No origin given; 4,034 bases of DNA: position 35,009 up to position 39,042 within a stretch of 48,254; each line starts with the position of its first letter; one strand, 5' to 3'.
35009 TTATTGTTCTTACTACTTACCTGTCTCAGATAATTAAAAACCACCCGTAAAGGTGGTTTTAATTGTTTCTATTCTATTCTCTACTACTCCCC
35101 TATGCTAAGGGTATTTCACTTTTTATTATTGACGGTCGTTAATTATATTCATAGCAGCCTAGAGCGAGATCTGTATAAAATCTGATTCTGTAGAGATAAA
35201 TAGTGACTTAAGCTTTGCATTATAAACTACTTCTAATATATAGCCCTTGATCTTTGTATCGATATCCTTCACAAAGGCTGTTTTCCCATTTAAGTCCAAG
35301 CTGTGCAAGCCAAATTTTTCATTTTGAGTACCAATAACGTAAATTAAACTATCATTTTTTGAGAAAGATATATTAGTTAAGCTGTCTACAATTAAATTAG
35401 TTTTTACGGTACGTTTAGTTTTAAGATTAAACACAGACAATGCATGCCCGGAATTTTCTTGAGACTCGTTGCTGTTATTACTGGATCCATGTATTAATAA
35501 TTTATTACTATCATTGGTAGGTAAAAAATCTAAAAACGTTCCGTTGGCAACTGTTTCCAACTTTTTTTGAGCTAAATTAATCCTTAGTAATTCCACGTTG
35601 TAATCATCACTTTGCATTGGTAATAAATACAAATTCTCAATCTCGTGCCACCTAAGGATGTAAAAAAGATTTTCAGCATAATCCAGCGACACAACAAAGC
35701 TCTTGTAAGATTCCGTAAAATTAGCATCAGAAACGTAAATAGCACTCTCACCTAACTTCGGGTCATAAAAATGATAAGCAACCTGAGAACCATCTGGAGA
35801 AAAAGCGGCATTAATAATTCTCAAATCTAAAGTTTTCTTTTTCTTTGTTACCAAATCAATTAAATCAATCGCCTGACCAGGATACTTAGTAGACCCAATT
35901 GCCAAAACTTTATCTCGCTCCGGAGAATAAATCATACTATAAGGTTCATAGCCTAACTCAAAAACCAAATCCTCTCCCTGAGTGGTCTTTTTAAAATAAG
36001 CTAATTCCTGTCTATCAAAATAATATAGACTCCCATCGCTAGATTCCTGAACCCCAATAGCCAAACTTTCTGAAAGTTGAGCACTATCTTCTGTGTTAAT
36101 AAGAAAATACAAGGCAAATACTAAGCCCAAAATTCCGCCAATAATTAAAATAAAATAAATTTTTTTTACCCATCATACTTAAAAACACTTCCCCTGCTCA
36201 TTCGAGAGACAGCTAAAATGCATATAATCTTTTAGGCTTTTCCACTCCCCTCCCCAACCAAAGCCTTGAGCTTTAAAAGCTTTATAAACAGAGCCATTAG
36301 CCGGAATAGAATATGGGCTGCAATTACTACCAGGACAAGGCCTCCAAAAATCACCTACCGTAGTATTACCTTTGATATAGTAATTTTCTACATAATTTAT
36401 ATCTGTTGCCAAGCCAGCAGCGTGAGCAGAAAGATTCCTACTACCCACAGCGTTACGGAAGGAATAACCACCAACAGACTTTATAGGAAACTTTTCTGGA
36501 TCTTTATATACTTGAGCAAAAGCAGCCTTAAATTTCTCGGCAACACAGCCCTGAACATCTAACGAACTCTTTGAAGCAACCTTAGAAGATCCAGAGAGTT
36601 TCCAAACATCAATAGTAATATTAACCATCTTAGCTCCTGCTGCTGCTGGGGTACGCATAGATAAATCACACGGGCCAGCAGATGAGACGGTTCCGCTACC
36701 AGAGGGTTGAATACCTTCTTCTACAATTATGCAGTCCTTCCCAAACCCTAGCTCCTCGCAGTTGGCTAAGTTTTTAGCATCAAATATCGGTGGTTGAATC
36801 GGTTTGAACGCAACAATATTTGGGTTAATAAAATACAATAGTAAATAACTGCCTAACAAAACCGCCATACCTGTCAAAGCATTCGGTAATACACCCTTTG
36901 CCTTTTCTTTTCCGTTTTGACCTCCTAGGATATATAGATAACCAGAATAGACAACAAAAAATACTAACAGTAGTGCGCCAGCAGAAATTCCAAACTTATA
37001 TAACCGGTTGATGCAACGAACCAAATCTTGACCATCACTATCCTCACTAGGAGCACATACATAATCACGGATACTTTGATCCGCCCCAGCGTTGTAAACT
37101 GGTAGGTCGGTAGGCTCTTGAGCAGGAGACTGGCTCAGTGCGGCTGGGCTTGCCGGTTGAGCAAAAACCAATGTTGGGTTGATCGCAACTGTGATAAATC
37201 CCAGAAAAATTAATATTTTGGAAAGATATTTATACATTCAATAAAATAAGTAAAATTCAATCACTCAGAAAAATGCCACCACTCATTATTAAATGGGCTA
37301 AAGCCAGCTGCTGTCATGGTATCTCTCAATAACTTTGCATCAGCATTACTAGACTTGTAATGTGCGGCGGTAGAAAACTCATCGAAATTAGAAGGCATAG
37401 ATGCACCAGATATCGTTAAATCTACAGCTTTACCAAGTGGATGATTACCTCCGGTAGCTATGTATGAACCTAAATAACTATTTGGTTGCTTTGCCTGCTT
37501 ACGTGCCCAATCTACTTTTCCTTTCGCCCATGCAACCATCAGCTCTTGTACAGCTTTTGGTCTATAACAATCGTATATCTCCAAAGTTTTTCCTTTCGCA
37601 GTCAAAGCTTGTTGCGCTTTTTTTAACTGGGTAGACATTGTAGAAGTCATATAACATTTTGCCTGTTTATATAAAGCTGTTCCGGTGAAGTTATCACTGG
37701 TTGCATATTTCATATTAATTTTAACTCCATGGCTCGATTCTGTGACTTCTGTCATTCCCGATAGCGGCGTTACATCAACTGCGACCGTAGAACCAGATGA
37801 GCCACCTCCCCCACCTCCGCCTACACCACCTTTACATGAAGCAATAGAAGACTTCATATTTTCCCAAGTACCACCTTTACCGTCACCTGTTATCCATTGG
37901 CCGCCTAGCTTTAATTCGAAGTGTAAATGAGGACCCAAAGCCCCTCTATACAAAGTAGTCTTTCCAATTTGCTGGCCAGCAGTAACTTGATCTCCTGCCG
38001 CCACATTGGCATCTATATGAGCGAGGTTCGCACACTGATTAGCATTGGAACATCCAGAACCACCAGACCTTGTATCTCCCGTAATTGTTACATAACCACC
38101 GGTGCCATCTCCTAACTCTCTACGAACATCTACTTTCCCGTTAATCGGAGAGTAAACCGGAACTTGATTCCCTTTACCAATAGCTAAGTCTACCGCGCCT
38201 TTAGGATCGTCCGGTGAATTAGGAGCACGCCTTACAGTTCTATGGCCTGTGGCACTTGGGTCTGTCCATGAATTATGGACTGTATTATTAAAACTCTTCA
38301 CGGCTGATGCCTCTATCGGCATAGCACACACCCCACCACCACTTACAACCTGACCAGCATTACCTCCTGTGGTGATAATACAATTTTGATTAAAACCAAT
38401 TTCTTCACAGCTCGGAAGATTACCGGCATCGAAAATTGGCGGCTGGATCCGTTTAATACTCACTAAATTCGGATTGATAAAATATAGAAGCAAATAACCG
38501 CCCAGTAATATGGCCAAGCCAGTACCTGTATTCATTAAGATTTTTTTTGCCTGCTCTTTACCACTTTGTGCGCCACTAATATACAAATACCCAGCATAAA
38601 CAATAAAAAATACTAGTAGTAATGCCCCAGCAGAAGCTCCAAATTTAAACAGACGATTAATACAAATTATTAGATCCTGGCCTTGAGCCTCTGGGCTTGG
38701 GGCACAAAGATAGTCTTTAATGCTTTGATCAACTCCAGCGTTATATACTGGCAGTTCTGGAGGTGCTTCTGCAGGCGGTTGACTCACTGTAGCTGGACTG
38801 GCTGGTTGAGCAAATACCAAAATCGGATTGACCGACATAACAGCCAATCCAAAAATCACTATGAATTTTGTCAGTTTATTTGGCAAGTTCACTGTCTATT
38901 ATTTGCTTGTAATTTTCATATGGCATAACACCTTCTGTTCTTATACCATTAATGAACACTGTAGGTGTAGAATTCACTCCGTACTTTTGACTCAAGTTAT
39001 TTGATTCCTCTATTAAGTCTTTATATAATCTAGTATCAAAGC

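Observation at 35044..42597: Seven-gene exported cell-wall-hydrolase operon built around three pilin-like-module / peptidoglycan-hydrolase fusion paralogs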

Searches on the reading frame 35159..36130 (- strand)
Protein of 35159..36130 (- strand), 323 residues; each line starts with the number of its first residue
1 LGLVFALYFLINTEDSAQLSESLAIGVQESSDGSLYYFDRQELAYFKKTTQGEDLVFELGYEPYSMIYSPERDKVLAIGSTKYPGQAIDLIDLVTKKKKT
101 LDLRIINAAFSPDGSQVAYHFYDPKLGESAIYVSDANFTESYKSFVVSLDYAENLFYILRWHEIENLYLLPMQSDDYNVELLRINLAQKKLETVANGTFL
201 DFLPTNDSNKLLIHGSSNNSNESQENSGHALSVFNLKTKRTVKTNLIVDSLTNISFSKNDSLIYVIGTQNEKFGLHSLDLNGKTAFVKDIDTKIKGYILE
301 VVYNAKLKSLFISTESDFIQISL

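Call 3: search_protein_families(library=pfam, proteins=[window:35159-36130:-], max_evalue=0.1)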
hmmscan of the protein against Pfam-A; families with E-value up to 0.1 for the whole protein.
window:35159-36130:- (323 aa): 2 families
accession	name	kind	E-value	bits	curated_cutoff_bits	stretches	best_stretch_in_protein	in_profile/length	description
PF23388.1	DUF7099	-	0.016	14.5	30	0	218-287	42-112/366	Domain of unknown function (DUF7099)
PF07676.18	PD40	-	0.099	13.1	20.9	0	106-119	12-25/38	WD40-like Beta Propeller Repeat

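Call 4: search_protein_families(library=ncbifam, proteins=[window:35159-36130:-], max_evalue=0.1)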
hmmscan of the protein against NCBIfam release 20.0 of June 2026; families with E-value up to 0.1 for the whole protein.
window:35159-36130:- (323 aa): 1 family
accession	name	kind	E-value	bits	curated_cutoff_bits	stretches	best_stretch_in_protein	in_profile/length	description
TIGR02800.1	propeller_TolB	equivalog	0.064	12.2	343.15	0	87-139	216-269/418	Tol-Pal system beta propeller repeat protein TolB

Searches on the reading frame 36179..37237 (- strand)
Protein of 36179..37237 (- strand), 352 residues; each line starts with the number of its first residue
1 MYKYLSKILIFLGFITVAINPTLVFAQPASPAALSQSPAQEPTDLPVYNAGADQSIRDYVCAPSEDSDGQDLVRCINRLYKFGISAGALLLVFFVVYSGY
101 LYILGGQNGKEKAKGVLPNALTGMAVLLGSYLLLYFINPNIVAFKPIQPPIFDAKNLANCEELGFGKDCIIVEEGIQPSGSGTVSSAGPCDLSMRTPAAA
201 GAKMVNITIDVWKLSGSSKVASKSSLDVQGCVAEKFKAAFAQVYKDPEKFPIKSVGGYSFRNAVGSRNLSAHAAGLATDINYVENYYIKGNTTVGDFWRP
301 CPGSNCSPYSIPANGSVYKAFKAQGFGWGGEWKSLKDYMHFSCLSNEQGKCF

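Call 3: search_protein_families(library=pfam, proteins=[window:36179-37237:-], max_evalue=0.1)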
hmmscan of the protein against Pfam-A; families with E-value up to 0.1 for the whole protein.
window:36179-37237:- (352 aa): 2 families
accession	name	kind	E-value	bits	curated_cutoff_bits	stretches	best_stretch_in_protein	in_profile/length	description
PF13539.11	Peptidase_M15_4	-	2.2e-18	67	25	1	265-342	2-69/70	D-alanyl-D-alanine carboxypeptidase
PF18895.5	T4SS_pilin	-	0.0053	17.2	26.6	1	72-128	5-62/71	Type IV secretion system pilin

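Call 4: search_protein_families(library=ncbifam, proteins=[window:36179-37237:-], max_evalue=0.1)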
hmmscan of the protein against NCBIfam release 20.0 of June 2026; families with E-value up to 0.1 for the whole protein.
window:36179-37237:- (352 aa): 0 families

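Call 28: find_encoding_contigs(protein=window:36179-37237:-, flank=10000, max_places=6)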
Protein window:36179-37237:- (352 aa): no gene with exactly this product is on record in the collection.

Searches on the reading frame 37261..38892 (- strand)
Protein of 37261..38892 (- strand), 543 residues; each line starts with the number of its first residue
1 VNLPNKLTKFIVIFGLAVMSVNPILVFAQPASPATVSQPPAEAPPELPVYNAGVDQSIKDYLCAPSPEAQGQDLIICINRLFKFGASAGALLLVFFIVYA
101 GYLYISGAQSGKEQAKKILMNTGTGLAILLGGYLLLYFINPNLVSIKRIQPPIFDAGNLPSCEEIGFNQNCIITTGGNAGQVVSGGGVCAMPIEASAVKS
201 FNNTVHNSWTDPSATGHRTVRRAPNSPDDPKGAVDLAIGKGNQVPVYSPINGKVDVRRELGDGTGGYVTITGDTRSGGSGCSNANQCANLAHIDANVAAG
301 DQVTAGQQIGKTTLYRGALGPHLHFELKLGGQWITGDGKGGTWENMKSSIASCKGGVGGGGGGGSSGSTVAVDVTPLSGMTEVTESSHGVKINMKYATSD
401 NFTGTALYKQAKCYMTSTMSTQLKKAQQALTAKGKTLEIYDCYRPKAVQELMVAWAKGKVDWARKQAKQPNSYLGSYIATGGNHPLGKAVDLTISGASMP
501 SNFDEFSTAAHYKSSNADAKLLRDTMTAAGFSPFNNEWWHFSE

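Call 3: search_protein_families(library=pfam, proteins=[window:37261-38892:-], max_evalue=0.1)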
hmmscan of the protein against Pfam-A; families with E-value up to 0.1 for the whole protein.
window:37261-38892:- (543 aa): 4 families
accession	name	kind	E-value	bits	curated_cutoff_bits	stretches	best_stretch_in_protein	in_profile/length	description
PF01427.22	Peptidase_M15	-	1.4e-29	103.8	27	1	380-542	5-183/199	D-ala-D-ala dipeptidase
PF01551.29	Peptidase_M23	-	4.8e-11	43.1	28.7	1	233-332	5-92/96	Peptidase family M23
PF18895.5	T4SS_pilin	-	6.8e-05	23.3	26.6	1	78-130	9-62/71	Type IV secretion system pilin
PF02557.22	VanY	-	0.012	15.9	25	1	414-506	3-91/132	D-alanyl-D-alanine carboxypeptidase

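Call 4: search_protein_families(library=ncbifam, proteins=[window:37261-38892:-], max_evalue=0.1)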
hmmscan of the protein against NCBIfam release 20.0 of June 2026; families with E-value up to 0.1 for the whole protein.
window:37261-38892:- (543 aa): 5 families
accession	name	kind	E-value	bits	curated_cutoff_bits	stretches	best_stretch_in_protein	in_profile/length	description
NF007557.0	PRK10178.1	equivalog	1.1e-28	100.2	176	1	380-541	7-166/188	D-alanyl-D-alanine dipeptidase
NF033115.1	dipept_VanX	equivalog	7.9e-21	74.8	320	1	383-542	6-184/199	D-Ala-D-Ala dipeptidase VanX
NF052336.1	PdgHdaseHSB100310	equivalog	8.2e-07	28.7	500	1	233-365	57-179/316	peptidoglycan hydrolase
NF052529.1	PG_M23_Pgp6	exception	0.0061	15.3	600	1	295-331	387-423/452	peptidoglycan metallopeptidase Pgp6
NF053738.1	S2SprSpoIIQBc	equivalog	0.034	13.8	250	1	294-332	175-215/232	stage II sporulation protein SpoIIQ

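Call 30: find_related_loci(query=window:37261-38892:-, collection=genome_contigs, flank=10000)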
Query window:37261-38892:- (543 aa) in genome_contigs; peptide patterns used: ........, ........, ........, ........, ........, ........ (x = any residue, [..] = any of these).
23 stretches matched a pattern; 3 encode a relative of the query (tblastn E <= 1e-3); 3 distinct loci.
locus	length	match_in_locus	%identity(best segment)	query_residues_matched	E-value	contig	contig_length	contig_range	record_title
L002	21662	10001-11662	48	6-541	3e-159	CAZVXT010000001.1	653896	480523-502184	MAG TPA_asm: uncultured Candidatus Saccharibacteria bacterium isolate SRP285395_co2_267 genome assembly, contig: NODE_2_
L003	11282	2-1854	54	8-188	5e-47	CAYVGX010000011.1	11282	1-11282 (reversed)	MAG TPA_asm: uncultured Candidatus Saccharibacteria bacterium isolate SRP135725_co1_95 genome assembly, contig: NODE_806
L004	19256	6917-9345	47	2-352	1e-88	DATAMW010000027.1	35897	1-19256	MAG TPA_asm: Patescibacteria group bacterium isolate SMAG_U7001 k141_212424, whole genome shotgun sequence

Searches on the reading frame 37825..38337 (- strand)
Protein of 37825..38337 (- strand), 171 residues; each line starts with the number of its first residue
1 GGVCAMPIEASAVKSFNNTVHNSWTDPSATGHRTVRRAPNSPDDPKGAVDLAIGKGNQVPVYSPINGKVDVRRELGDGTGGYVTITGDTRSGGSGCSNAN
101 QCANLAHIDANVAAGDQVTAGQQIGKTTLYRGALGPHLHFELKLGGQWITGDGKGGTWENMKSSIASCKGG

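Call 55: search_solved_structures(query=window:37825-38337:-, max_evalue=0.01, show_alignments=3)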
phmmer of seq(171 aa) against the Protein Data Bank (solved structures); distinct sequences matched with E-value up to 0.01: 4.
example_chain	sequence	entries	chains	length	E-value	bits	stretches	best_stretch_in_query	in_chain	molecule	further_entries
9gy1_A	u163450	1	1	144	2.1e-05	27.5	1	49-146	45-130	Peptidase, M23 family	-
5kqb_A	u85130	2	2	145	0.0026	20.8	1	35-146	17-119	Peptidase M23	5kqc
2b44_A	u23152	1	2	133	0.0086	19.1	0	60-146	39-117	Glycyl-glycine endopeptidase lytM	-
2b0p_A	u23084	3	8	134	0.0088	19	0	60-146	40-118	Glycyl-glycine endopeptidase lytM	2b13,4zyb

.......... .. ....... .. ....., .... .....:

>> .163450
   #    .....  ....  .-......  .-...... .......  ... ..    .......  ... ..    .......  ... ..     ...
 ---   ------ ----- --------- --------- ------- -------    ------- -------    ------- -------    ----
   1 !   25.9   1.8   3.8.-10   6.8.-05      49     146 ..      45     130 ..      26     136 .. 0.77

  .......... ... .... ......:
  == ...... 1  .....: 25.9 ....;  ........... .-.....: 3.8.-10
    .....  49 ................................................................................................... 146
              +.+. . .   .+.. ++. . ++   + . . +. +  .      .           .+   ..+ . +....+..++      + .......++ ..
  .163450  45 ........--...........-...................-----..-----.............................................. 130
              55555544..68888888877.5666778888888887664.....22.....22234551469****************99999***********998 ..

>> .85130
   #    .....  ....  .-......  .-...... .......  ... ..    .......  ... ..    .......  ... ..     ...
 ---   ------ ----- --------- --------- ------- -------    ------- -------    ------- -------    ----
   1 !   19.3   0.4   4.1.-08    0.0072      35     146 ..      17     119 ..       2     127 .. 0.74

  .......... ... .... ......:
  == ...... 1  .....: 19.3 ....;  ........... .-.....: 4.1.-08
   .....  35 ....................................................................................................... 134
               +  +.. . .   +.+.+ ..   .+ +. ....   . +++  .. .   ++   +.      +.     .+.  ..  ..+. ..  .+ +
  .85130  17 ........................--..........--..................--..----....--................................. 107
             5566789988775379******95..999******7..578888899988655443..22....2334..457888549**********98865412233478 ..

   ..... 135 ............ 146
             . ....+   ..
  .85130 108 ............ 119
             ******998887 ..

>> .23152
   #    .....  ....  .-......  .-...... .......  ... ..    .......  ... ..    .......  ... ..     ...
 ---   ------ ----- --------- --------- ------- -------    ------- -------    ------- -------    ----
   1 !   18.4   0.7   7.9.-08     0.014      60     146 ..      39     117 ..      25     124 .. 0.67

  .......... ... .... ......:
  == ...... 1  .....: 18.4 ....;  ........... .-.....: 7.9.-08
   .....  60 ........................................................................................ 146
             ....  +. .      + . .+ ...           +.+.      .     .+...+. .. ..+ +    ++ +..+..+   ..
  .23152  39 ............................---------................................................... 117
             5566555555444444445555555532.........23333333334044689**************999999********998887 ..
